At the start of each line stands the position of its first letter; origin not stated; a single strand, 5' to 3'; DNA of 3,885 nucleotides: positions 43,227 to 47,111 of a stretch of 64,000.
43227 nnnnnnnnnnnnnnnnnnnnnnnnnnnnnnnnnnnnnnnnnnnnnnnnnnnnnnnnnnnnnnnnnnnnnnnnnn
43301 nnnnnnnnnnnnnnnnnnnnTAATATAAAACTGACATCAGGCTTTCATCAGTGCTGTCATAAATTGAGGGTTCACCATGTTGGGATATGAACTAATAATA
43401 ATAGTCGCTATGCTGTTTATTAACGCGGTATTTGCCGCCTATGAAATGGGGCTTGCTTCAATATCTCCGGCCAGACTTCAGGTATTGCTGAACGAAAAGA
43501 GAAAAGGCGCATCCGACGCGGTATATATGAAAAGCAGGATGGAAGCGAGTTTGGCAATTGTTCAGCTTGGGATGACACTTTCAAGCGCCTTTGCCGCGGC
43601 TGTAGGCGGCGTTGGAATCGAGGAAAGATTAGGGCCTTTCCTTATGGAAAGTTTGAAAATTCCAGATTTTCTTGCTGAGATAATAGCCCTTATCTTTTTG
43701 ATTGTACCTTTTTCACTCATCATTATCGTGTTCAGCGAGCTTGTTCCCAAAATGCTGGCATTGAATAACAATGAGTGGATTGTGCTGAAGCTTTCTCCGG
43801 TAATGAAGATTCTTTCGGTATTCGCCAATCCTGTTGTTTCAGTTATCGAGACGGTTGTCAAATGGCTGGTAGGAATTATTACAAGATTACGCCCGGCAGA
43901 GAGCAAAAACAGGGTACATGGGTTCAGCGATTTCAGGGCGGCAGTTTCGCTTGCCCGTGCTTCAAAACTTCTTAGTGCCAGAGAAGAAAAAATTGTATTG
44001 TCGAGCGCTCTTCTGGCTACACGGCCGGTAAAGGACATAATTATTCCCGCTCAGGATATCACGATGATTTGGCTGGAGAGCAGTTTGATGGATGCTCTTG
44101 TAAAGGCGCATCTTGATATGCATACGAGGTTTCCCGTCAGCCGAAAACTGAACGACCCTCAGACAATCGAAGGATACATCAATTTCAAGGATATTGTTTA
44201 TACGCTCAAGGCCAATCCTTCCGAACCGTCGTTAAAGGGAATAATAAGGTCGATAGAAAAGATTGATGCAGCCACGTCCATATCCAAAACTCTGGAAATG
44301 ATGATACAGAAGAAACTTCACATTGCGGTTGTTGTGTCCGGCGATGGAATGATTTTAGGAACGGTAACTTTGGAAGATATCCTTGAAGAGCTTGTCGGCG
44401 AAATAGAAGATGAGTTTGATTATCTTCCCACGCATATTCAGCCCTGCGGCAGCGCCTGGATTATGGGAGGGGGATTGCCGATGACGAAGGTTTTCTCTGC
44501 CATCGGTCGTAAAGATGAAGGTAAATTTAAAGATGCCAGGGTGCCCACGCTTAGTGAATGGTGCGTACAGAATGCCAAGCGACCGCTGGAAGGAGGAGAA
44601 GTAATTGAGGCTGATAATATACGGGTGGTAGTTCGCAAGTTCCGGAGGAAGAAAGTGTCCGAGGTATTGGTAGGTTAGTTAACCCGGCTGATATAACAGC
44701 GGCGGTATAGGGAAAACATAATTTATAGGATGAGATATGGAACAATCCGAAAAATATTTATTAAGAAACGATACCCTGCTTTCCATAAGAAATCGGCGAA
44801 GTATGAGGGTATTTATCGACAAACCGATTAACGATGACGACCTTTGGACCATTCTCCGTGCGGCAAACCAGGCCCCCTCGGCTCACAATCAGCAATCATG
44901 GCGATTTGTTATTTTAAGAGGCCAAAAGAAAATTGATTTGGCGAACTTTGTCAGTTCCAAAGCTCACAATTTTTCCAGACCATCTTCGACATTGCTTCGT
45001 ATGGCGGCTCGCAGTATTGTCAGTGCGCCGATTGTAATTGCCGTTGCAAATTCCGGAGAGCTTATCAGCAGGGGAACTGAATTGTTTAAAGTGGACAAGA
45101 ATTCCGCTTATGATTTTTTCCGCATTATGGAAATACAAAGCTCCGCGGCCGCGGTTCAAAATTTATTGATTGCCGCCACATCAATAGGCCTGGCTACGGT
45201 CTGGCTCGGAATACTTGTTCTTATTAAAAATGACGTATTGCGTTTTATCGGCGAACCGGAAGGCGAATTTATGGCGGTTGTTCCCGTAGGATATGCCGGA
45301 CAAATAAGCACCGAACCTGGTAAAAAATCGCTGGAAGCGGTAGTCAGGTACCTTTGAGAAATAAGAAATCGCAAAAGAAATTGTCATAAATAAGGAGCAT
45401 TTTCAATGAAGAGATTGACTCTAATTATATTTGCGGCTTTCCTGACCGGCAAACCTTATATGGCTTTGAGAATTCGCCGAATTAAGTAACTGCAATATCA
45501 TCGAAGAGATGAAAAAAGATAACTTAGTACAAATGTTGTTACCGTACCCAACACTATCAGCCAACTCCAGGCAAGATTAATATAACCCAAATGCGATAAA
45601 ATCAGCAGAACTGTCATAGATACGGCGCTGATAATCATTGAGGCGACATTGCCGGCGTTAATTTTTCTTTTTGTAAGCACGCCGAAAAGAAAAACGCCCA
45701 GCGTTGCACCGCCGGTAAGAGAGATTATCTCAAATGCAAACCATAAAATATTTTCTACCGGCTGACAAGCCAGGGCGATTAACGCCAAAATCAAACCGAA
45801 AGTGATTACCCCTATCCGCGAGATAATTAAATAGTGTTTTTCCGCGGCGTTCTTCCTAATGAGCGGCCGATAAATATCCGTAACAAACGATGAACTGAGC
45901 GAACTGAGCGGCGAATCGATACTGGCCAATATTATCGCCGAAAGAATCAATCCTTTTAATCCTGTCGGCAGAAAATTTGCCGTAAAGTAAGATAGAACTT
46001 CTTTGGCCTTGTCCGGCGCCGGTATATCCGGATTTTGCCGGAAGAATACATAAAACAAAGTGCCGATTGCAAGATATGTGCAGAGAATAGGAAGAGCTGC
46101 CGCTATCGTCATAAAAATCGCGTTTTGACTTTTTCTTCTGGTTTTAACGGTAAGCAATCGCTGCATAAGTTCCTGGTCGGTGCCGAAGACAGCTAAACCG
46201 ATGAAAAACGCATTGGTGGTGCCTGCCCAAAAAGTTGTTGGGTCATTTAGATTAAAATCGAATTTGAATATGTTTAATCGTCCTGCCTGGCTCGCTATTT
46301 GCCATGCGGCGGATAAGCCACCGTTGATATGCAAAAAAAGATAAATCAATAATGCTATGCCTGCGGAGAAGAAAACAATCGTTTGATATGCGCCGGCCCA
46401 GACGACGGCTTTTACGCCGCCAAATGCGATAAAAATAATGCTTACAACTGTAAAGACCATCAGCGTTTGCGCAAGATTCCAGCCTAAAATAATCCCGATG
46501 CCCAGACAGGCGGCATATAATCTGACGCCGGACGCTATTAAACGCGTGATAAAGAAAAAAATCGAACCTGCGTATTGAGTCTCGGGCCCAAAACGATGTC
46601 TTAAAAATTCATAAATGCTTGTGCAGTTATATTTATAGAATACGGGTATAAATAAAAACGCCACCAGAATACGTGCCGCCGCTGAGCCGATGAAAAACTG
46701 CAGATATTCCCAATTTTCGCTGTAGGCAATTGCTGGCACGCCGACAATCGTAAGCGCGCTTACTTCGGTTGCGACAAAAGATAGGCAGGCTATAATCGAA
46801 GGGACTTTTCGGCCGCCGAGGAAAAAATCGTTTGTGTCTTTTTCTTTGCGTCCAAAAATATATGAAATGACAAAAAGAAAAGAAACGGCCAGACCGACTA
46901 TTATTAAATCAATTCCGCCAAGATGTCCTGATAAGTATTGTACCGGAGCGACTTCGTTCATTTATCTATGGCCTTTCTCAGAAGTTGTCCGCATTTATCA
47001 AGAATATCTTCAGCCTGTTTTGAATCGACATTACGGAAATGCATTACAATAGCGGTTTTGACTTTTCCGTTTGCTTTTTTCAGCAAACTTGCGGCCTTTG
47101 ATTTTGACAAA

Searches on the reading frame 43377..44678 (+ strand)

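Call 21: search_protein_families(library=ncbifam, proteins=[window:43377-44678:+])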
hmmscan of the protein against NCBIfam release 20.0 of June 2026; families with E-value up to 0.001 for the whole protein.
window:43377-44678:+ (433 aa): 5 families
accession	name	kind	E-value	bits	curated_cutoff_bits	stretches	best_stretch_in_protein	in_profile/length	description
NF052568.1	PolamExpPaeASal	equivalog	5.3e-27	94.7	500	1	5-376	4-368/424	polyamine export protein PaeA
TIGR03520.1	GldE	subfamily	1e-22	80.8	376.05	1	12-429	4-402/408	gliding motility-associated protein GldE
NF011675.0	PRK15094.1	equivalog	1.6e-17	63.7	379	1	212-349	63-198/292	CNNM family magnesium/cobalt transport protein CorC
NF008604.1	PRK11573.1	equivalog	2.3e-14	53.1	475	1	6-343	10-329/428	hypothetical protein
NF041552.1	TF_PrdR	equivalog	4.8e-05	21.9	795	1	226-350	14-136/577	sigma-54 dependent transcriptional regulator PrdR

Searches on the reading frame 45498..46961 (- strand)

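Call 21: search_protein_families(library=ncbifam, proteins=[window:45498-46961:-])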
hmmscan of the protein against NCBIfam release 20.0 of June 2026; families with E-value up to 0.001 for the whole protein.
window:45498-46961:- (487 aa): 8 families
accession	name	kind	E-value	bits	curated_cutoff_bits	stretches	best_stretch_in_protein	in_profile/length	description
TIGR00813.1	sss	superfamily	3.7e-60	204.1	184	1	46-445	1-411/411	sodium/solute symporter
NF007790.0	PRK10484.1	equivalog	7.8e-29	100.9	401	1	26-471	13-471/527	solute:sodium symporter family transporter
TIGR02121.1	Na_Pro_sym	equivalog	1.1e-28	100.3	515.5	1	21-484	6-466/488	sodium/proline symporter PutP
TIGR02119.1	panF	equivalog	2e-23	83.2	328.05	1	21-456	8-441/471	sodium/pantothenate symporter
NF011948.0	PRK15419.1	equivalog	1.3e-18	67.2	955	1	29-480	18-470/502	sodium/proline symporter PutP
TIGR03648.1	Na_symport_lg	subfamily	1.3e-17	63.5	320.75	2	20-211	3-193/547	VC_2705 family sodium/solute symporter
NF058657.1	MncbAcdTpMctC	equivalog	2.2e-10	39.7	670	1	21-457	11-457/527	monocarboxylic acid transporter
NF009135.0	PRK12488.1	subfamily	3.5e-08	32.5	850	1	24-463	40-486/549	cation/acetate symporter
